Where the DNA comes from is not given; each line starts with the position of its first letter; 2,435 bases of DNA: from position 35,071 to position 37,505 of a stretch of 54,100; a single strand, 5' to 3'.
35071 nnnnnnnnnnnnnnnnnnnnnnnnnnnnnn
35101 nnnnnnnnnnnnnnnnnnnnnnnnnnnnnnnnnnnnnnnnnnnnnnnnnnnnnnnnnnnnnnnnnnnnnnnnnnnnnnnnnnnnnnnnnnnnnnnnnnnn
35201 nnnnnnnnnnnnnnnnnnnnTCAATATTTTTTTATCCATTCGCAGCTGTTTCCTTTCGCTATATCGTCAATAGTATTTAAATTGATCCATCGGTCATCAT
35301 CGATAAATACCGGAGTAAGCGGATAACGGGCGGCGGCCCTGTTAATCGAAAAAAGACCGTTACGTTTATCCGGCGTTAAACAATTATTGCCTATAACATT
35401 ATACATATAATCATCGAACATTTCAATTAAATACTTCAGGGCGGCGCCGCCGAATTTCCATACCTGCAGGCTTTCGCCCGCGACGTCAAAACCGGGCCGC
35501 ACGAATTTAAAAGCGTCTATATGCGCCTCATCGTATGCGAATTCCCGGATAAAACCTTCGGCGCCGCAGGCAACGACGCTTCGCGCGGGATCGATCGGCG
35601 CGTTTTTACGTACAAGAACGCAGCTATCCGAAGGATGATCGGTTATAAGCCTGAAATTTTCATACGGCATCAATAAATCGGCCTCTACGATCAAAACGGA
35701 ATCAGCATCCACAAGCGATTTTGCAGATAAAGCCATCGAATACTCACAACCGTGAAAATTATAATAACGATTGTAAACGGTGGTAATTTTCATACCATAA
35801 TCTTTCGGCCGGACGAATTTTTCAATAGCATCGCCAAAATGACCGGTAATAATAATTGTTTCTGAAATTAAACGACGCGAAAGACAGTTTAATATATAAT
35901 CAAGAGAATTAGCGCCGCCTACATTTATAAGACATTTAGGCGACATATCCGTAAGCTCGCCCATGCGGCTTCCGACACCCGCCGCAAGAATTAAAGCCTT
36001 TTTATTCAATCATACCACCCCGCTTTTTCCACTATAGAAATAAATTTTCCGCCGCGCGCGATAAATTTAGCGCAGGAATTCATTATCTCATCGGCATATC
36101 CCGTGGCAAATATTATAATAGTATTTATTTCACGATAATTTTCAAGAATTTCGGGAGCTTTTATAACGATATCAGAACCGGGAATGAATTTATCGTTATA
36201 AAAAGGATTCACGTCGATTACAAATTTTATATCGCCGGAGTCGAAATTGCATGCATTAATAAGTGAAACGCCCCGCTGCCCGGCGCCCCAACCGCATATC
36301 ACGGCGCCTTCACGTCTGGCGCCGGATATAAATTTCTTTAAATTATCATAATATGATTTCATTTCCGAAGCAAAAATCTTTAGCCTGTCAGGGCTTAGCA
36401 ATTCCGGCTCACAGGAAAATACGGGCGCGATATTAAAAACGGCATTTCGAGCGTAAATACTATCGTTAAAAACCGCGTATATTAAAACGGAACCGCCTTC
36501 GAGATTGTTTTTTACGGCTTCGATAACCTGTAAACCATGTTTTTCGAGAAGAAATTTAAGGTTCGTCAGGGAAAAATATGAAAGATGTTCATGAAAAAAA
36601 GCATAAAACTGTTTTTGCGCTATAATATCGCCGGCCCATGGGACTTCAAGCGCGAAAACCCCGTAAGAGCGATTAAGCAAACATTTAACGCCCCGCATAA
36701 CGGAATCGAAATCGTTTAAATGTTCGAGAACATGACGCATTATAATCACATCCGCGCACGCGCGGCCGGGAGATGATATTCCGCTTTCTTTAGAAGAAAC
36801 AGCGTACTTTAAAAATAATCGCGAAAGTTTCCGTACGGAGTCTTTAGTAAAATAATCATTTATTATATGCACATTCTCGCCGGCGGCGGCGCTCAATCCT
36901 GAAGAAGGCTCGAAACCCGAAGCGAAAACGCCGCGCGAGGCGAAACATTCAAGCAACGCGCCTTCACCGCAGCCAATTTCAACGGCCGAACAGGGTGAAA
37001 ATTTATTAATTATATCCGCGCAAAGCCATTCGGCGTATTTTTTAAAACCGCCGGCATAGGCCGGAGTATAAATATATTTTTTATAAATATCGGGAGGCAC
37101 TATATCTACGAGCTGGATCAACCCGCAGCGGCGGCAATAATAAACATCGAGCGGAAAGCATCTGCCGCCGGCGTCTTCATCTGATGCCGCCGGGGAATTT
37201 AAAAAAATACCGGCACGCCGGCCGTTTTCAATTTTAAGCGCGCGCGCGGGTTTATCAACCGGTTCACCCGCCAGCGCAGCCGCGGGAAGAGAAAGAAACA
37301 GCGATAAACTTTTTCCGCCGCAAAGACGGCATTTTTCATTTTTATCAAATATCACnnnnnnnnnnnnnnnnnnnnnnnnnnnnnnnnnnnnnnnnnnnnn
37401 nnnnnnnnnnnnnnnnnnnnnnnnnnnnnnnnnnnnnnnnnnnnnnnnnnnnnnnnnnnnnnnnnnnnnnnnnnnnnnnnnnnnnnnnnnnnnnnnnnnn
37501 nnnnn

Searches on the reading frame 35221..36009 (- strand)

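Call 42: search_protein_families(library=pfam, proteins=[window:35221-36009:-], max_evalue=0.00001)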
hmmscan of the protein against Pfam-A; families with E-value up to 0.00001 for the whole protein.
window:35221-36009:- (262 aa): 3 families
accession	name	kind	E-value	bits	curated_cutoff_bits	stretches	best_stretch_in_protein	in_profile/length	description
PF20202.4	DUF6564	-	1.3e-13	51.6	25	1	48-251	28-224/230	Domain of unknown function (DUF6564)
PF12804.13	NTP_transf_3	-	4.5e-11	43.6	27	1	5-135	1-124/160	MobA-like NTP transferase domain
PF00483.29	NTP_transferase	-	8.3e-06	26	21.2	0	4-125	1-124/245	Nucleotidyl transferase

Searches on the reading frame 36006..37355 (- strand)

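Call 42: search_protein_families(library=pfam, proteins=[window:36006-37355:-], max_evalue=0.00001)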
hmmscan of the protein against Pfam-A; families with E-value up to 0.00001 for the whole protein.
window:36006-37355:- (449 aa): 3 families
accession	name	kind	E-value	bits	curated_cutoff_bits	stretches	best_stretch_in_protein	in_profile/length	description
PF08484.17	Methyltransf_14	-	1.7e-21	77.1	23.5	1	286-441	3-158/160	C-methyltransferase C-terminal domain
PF13489.12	Methyltransf_23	-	1.4e-16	61.1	27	1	111-279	8-163/164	Methyltransferase domain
PF08421.16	Methyltransf_13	-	1.2e-09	38.6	31.3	0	61-90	31-60/62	Putative zinc binding domain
